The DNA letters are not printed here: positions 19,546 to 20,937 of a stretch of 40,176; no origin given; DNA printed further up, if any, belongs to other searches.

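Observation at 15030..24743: Candidate undescribed N-heterocycle catabolic operon: BMP ABC importer + two AtzD/barbiturase-family enzymes + AS amidase + CoA-transferase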

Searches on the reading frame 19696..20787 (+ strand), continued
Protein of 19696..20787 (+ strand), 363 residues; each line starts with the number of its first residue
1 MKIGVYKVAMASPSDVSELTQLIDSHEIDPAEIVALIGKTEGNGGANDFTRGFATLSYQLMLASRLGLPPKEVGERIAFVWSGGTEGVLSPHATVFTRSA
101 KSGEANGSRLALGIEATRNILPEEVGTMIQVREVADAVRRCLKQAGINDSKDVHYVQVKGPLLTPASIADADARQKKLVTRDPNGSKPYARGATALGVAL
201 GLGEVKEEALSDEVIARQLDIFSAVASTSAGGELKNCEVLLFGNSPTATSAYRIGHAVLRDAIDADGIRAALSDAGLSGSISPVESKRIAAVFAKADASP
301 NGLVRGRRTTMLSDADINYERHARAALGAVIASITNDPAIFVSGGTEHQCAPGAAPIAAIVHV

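Call 64: find_homologous_proteins(query=window:19696-20787:+, max_evalue=1e-60)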
Query window:19696-20787:+ (363 aa): 4639 proteins with E <= 1e-60 among 8000 candidates; the best 120 are listed.
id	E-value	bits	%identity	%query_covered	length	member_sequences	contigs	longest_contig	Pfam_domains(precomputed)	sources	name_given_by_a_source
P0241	1.1e-222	757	97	100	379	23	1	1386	PF09663.16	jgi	jgi:cyanuric acid amidohydrolase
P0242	9.5e-222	753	97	100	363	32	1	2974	PF09663.16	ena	-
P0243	2.3e-214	729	93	100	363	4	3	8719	PF09663.16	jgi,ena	-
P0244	3.1e-209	712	92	100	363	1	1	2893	PF09663.16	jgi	jgi:cyanuric acid amidohydrolase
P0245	1.6e-207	707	91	100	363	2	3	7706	PF09663.16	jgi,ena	jgi:cyanuric acid amidohydrolase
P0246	3.7e-201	686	88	100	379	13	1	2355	PF09663.16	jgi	jgi:cyanuric acid amidohydrolase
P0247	8.1e-201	685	87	100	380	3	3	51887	PF09663.16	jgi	jgi:cyanuric acid amidohydrolase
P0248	3.3e-198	676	87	100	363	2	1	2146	PF09663.16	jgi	jgi:cyanuric acid amidohydrolase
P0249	1.3e-194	664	86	100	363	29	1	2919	PF09663.16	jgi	-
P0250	3.2e-194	663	86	100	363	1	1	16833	PF09663.16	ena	-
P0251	6.2e-194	662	87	100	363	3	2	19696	PF09663.16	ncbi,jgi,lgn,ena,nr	ncbi:MAG: ring-opening amidohydrolase [Verrucomicrobia bacterium]|nr:ring-opening amidohydrolase [Ve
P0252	7.4e-193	658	86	100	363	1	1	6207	PF09663.16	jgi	jgi:cyanuric acid amidohydrolase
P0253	3.4e-192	656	85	100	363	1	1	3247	PF09663.16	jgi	jgi:cyanuric acid amidohydrolase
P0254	8.0e-191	652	85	100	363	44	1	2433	PF09663.16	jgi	jgi:cyanuric acid amidohydrolase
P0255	4.9e-188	643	81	100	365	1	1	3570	PF09663.16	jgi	jgi:cyanuric acid amidohydrolase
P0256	1.3e-187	641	83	100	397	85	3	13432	PF09663.16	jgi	jgi:cyanuric acid amidohydrolase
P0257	1.4e-187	641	81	100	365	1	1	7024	PF09663.16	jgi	jgi:cyanuric acid amidohydrolase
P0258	9.0e-187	638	83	100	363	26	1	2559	PF09663.16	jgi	jgi:cyanuric acid amidohydrolase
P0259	9.3e-187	638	83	100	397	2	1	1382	PF09663.16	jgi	jgi:cyanuric acid amidohydrolase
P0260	1.2e-186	638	81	100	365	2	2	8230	PF09663.16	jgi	jgi:cyanuric acid amidohydrolase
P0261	1.4e-186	638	82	100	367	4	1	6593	PF09663.16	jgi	jgi:cyanuric acid amidohydrolase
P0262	1.5e-186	638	83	99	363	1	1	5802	PF09663.16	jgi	jgi:cyanuric acid amidohydrolase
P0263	2.7e-186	637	83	100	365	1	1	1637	PF09663.16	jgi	jgi:cyanuric acid amidohydrolase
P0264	8.4e-186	635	81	100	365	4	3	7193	PF09663.16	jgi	jgi:cyanuric acid amidohydrolase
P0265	1.2e-185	635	81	100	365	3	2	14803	PF09663.16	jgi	jgi:cyanuric acid amidohydrolase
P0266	1.5e-185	634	80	100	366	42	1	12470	PF09663.16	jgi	jgi:cyanuric acid amidohydrolase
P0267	1.6e-185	634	83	100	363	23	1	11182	PF09663.16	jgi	-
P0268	1.9e-185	634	81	100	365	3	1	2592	PF09663.16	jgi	-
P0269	2.1e-185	634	81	100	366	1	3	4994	PF09663.16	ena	-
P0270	2.5e-185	634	82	100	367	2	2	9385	PF09663.16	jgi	jgi:cyanuric acid amidohydrolase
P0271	4.3e-185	633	81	100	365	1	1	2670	PF09663.16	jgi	jgi:cyanuric acid amidohydrolase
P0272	6.6e-185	632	80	100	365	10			PF09663.16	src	-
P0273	7.5e-185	632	81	100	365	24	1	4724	PF09663.16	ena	-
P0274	2.3e-184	631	82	100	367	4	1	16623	PF09663.16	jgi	jgi:cyanuric acid amidohydrolase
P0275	3.6e-184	630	81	100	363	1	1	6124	PF09663.16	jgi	jgi:cyanuric acid amidohydrolase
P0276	3.7e-184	630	81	100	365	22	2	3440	PF09663.16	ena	-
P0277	3.9e-184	630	82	100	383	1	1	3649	PF09663.16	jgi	jgi:cyanuric acid amidohydrolase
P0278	4.2e-184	630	82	100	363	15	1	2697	PF09663.16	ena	-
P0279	5.2e-184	629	81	100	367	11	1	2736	PF09663.16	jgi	jgi:cyanuric acid amidohydrolase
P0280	1.1e-183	628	80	100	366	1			PF09663.16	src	-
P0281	1.2e-183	628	82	100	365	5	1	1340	PF09663.16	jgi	jgi:cyanuric acid amidohydrolase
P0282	4.9e-183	626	80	100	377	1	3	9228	PF09663.16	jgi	jgi:cyanuric acid amidohydrolase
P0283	7.5e-183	626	80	96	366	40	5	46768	PF09663.16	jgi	jgi:cyanuric acid amidohydrolase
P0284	8.6e-183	625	80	100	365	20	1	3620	PF09663.16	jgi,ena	-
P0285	9.6e-183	625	80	100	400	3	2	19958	PF09663.16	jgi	jgi:cyanuric acid amidohydrolase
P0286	1.6e-182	624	80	96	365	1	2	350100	PF09663.16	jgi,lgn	jgi:cyanuric acid amidohydrolase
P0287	2.0e-182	624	82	100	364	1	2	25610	PF09663.16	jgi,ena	jgi:cyanuric acid amidohydrolase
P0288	3.0e-182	624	80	100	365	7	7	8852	PF09663.16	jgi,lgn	jgi:cyanuric acid amidohydrolase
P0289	6.6e-182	622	81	99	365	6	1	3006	PF09663.16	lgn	-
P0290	9.2e-182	622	81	100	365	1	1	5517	PF09663.16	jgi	jgi:cyanuric acid amidohydrolase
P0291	1.1e-181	622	80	100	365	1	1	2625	PF09663.16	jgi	jgi:cyanuric acid amidohydrolase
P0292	1.4e-181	621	80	100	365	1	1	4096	PF09663.16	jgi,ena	jgi:cyanuric acid amidohydrolase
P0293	2.3e-181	621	80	100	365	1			PF09663.16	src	-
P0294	4.4e-181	620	80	96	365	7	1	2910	PF09663.16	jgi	jgi:cyanuric acid amidohydrolase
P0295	4.8e-181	620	79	100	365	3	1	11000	PF09663.16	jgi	jgi:cyanuric acid amidohydrolase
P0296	7.0e-181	619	81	100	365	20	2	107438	PF09663.16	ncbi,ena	-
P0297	1.1e-180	618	79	100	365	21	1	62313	PF09663.16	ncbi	-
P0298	1.5e-180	618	79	100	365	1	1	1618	PF09663.16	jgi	jgi:cyanuric acid amidohydrolase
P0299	1.9e-180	618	79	100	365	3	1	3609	PF09663.16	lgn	-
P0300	2.5e-180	617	80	100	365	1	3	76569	PF09663.16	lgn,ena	-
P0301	2.7e-180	617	80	100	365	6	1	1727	PF09663.16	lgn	-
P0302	7.8e-180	616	79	100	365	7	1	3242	PF09663.16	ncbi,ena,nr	ncbi:MAG: ring-opening amidohydrolase [Verrucomicrobia bacterium]|nr:ring-opening amidohydrolase [Ve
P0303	1.2e-179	615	79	100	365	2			PF09663.16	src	-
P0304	1.6e-179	615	80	100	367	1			PF09663.16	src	-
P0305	1.7e-179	614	80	100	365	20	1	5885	PF09663.16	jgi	-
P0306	2.1e-179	614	80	100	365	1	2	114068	PF09663.16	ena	-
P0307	4.4e-179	613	79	100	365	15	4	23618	PF09663.16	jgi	jgi:cyanuric acid amidohydrolase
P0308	6.5e-179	613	79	100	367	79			PF09663.16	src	-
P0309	7.8e-179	612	78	100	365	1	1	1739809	PF09663.16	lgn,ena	-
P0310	1.0e-178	612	78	100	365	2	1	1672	PF09663.16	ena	-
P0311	1.1e-178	612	79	96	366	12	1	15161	PF09663.16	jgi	jgi:cyanuric acid amidohydrolase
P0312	1.3e-178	612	80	96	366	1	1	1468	PF09663.16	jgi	jgi:cyanuric acid amidohydrolase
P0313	1.8e-178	611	79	99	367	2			PF09663.16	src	-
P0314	3.0e-178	610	79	100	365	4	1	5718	PF09663.16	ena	-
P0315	3.4e-178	610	79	100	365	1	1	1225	PF09663.16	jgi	jgi:cyanuric acid amidohydrolase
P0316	5.7e-178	610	79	99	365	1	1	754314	PF09663.16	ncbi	-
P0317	6.7e-178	609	78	96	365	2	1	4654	PF09663.16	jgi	jgi:cyanuric acid amidohydrolase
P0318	7.4e-178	609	79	100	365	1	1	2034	PF09663.16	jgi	jgi:cyanuric acid amidohydrolase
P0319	7.6e-178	609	80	99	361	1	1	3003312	PF09663.16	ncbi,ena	-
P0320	1.9e-177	608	78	96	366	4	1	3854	PF09663.16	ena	-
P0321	1.9e-177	608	77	96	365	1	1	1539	PF09663.16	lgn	-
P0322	2.5e-177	607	77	100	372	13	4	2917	PF09663.16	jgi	jgi:cyanuric acid amidohydrolase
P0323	3.0e-176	604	78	96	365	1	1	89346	PF09663.16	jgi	-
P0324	3.1e-176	604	78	96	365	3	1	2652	PF09663.16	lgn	-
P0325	8.7e-176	602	77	100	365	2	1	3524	PF09663.16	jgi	jgi:cyanuric acid amidohydrolase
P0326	1.1e-174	599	78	100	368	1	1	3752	PF09663.16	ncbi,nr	ncbi:MAG: ring-opening amidohydrolase [Verrucomicrobia bacterium]|nr:ring-opening amidohydrolase [Ve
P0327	1.6e-174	598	76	96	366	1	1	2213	PF09663.16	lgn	-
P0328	1.8e-174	598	78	96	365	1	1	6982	PF09663.16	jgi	jgi:cyanuric acid amidohydrolase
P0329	2.4e-174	598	77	96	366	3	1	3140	PF09663.16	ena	-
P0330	6.0e-174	596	77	96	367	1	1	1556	PF09663.16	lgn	-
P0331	1.0e-173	596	78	96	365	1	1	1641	PF09663.16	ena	-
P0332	1.1e-173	595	76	96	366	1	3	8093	PF09663.16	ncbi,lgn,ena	-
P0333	1.3e-173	595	77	96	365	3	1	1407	PF09663.16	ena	-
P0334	1.4e-173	595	76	96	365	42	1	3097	PF09663.16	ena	-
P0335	1.4e-173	595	77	96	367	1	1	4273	PF09663.16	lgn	-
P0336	2.7e-173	594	76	96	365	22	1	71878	PF09663.16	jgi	-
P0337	4.1e-173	594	75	96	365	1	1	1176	PF09663.16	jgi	jgi:cyanuric acid amidohydrolase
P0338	4.2e-173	594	76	96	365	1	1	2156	PF09663.16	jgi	jgi:cyanuric acid amidohydrolase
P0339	4.6e-173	593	79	100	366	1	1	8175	PF09663.16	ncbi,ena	-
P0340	5.3e-173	593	78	100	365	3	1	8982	PF09663.16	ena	-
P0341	6.1e-173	593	77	99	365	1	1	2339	PF09663.16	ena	-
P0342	6.6e-173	593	76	100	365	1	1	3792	PF09663.16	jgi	jgi:cyanuric acid amidohydrolase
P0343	9.2e-173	592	77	96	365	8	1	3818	PF09663.16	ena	-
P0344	1.1e-172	592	76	96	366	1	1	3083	PF09663.16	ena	-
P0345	1.2e-172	592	76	96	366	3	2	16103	PF09663.16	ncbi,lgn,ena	-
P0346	2.0e-172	591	78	100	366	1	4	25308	PF09663.16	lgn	-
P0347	2.0e-172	591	76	99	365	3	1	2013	PF09663.16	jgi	jgi:cyanuric acid amidohydrolase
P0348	3.6e-172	590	76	96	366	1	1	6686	PF09663.16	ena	-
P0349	3.7e-172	590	76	100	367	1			PF09663.16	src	-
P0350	4.1e-172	590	77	100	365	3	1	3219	PF09663.16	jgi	jgi:cyanuric acid amidohydrolase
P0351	4.1e-172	590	77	96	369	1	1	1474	PF09663.16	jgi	jgi:cyanuric acid amidohydrolase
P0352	5.7e-172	590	77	96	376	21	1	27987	PF09663.16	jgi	jgi:cyanuric acid amidohydrolase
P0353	6.8e-172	590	76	96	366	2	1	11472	PF09663.16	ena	-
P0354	1.1e-171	589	75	96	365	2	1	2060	PF09663.16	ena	-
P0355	1.2e-171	589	76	96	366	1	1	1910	PF09663.16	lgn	-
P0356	1.4e-171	589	76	96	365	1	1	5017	PF09663.16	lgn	-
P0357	1.4e-171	588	76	99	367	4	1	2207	PF09663.16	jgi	jgi:cyanuric acid amidohydrolase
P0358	2.6e-171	588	75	96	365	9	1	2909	PF09663.16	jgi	jgi:cyanuric acid amidohydrolase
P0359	2.8e-171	588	75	96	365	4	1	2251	PF09663.16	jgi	jgi:cyanuric acid amidohydrolase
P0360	3.7e-171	587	77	100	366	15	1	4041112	PF09663.16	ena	-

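Call 65: find_encoding_contigs(protein=P0247, flank=10000, max_places=1)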
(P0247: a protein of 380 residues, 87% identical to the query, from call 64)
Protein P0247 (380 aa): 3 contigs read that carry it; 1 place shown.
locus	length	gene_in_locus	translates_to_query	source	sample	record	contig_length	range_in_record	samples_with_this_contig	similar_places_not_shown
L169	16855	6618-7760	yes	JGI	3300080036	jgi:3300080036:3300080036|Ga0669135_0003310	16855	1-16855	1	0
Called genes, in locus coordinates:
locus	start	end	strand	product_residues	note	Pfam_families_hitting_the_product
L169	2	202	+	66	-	?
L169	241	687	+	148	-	PF08592:Anthrone_oxy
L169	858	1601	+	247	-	PF00392:GntR, PF07729:FCD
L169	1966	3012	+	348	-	PF02608:Bmp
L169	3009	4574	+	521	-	PF00005:ABC_tran, PF13304:AAA_21 (faint), PF00005:ABC_tran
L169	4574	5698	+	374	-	PF02653:BPD_transp_2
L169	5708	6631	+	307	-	PF02653:BPD_transp_2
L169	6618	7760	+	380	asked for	PF09663:Amido_AtzD_TrzD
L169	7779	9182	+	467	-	PF01425:Amidase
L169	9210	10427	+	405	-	PF00266:Aminotran_5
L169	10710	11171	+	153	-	PF20432:Xre-like-HTH, PF09722:Xre_MbcA_ParS_C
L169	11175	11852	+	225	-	PF08808:RES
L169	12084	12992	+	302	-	PF00561:Abhydrolase_1, PF12697:Abhydrolase_6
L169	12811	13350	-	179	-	-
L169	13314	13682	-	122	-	-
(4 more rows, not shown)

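Call 66: find_encoding_contigs(protein=P0319, flank=10000, max_places=1)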
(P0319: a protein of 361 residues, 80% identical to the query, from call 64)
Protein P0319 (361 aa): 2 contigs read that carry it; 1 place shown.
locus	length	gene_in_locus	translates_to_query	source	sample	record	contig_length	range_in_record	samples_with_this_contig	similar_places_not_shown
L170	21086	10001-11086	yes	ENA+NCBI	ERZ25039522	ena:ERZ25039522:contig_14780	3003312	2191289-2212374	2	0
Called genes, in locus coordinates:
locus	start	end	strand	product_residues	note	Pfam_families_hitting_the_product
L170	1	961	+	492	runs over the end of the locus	PF05591:T6SS_VipA, PF05943:VipB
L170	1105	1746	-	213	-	PF00440:TetR_N, PF16859:TetR_C_11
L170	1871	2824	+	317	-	PF10340:Say1_Mug180 (weak), PF20434:BD-FAE (weak), PF07859:Abhydrolase_3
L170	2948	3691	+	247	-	PF00392:GntR, PF07729:FCD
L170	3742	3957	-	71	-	-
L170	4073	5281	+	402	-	PF00266:Aminotran_5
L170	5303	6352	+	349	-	PF02608:Bmp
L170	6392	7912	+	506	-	PF13555:AAA_29 (faint), PF00005:ABC_tran, PF13304:AAA_21 (faint), PF00005:ABC_tran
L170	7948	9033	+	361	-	PF02653:BPD_transp_2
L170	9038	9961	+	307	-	PF02653:BPD_transp_2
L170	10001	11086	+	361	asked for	PF09663:Amido_AtzD_TrzD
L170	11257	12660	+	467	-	PF01425:Amidase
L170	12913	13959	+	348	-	-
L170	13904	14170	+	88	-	-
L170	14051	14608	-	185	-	PF00583:Acetyltransf_1, PF13508:Acetyltransf_7, PF13673:Acetyltransf_10 (weak), PF08445:FR47 (weak)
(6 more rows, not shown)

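Call 67: find_encoding_contigs(protein=P0360, flank=10000, max_places=1)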
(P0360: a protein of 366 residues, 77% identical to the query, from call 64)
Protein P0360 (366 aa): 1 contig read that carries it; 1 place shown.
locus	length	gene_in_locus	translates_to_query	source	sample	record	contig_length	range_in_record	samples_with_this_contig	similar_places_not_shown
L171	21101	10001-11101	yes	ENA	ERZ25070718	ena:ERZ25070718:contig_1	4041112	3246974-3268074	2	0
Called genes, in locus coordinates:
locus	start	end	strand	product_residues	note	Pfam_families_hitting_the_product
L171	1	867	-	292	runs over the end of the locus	PF03167:UDG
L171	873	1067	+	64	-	-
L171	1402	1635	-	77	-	-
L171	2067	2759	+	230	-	PF00535:Glycos_transf_2, PF13641:Glyco_tranf_2_3 (weak)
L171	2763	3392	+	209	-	-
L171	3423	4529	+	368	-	PF13407:Peripla_BP_4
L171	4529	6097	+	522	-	PF00005:ABC_tran, PF13304:AAA_21 (faint), PF00005:ABC_tran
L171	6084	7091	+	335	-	PF02653:BPD_transp_2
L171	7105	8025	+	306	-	PF01522:Polysacc_deac_1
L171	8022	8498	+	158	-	PF04115:Ureidogly_lyase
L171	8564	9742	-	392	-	PF00266:Aminotran_5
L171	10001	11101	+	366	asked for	PF09663:Amido_AtzD_TrzD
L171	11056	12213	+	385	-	PF09663:Amido_AtzD_TrzD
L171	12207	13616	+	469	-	PF01425:Amidase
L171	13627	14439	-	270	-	PF02361:CbiQ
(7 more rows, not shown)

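Call 68: find_encoding_contigs(protein=P0309, flank=10000, max_places=1)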
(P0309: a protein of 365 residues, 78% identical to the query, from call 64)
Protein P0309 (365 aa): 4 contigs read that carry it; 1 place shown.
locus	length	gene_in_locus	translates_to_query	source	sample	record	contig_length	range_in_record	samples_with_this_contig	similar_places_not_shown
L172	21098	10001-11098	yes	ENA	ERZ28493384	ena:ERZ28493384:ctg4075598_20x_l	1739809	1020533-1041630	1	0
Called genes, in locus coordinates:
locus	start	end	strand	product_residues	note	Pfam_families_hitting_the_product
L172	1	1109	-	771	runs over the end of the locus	PF01315:Ald_Xan_dh_C, PF02738:MoCoBD_1, PF20256:MoCoBD_2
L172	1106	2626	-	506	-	PF00111:Fer2 (weak), PF01799:Fer2_2, PF00941:FAD_binding_5, PF03450:CO_deh_flav_C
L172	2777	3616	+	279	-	PF25213:HVO_A0261_N (faint), PF09339:HTH_IclR, PF13412:HTH_24 (weak), PF01614:IclR_C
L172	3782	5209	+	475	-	PF01425:Amidase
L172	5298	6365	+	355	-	PF02608:Bmp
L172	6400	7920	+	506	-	PF00005:ABC_tran, PF13304:AAA_21 (faint), PF13555:AAA_29 (faint), PF00005:ABC_tran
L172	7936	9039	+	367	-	PF02653:BPD_transp_2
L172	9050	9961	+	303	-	PF02653:BPD_transp_2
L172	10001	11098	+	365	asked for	PF09663:Amido_AtzD_TrzD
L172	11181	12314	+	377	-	PF07690:MFS_1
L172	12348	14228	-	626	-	-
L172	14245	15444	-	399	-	PF13433:Peripla_BP_5, PF13458:Peripla_BP_6, PF01094:ANF_receptor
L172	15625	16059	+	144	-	PF12680:SnoaL_2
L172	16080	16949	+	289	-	PF02653:BPD_transp_2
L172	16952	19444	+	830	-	PF02653:BPD_transp_2, PF03193:RsgA_GTPase (faint), PF13476:AAA_23 (faint), PF00005:ABC_tran, PF02463:SMC_N (faint), PF13175:AAA_15 (faint), PF12399:BCA_ABC_TP_C, PF00005:ABC_tran, +6 more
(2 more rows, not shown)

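Call 70: find_encoding_contigs(protein=P0286, flank=10000, max_places=1)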
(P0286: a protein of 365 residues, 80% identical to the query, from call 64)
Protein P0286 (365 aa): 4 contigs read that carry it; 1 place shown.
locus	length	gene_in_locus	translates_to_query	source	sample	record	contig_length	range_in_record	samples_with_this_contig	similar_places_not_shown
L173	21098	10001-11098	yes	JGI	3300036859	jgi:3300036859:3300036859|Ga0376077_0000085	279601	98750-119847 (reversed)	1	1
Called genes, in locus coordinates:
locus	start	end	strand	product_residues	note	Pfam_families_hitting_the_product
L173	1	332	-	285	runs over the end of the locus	PF27832:Htd2, PF13452:FAS1_DH_region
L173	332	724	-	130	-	-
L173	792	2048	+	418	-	PF00696:AA_kinase, PF01842:ACT, PF13840:ACT_7, PF01842:ACT (weak), PF22468:ACT_9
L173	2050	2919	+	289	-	PF03976:PPK2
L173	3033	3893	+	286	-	PF25213:HVO_A0261_N (faint), PF09339:HTH_IclR, PF13412:HTH_24 (faint), PF01614:IclR_C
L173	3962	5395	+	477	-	PF01425:Amidase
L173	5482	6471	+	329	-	PF02608:Bmp, PF13407:Peripla_BP_4 (weak)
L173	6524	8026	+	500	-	PF00005:ABC_tran, PF13304:AAA_21 (faint), PF00005:ABC_tran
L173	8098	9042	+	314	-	PF02653:BPD_transp_2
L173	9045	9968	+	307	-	PF02653:BPD_transp_2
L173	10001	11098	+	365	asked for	PF09663:Amido_AtzD_TrzD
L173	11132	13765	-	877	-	PF00072:Response_reg, PF08447:PAS_3, PF01590:GAF, PF13185:GAF_2, PF13492:GAF_3 (faint), PF00990:GGDEF, PF00563:EAL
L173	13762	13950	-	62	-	-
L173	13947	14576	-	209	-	PF00440:TetR_N, PF16925:TetR_C_13 (weak)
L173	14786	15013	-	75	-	-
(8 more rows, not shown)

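Call 71: find_encoding_contigs(protein=P0296, flank=10000, max_places=1)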
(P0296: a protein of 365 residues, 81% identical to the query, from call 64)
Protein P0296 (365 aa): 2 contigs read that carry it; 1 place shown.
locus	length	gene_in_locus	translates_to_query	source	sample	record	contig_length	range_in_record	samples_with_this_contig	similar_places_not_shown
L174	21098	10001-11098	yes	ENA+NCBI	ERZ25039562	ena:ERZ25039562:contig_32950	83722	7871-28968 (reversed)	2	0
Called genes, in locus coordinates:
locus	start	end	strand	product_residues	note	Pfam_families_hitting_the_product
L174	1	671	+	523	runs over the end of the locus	PF00450:Peptidase_S10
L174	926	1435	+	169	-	PF01797:Y1_Tnp (weak)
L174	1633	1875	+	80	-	-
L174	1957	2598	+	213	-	PF00440:TetR_N, PF13305:TetR_C_33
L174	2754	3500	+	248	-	PF00392:GntR, PF07729:FCD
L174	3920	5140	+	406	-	PF00266:Aminotran_5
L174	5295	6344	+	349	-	PF02608:Bmp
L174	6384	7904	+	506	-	PF00005:ABC_tran, PF13304:AAA_21 (faint), PF00005:ABC_tran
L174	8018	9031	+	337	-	PF02653:BPD_transp_2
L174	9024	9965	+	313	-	PF02653:BPD_transp_2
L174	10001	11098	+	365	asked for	PF09663:Amido_AtzD_TrzD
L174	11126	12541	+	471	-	PF01425:Amidase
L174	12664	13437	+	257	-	PF00106:adh_short, PF13561:adh_short_C2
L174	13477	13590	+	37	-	-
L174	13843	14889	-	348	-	-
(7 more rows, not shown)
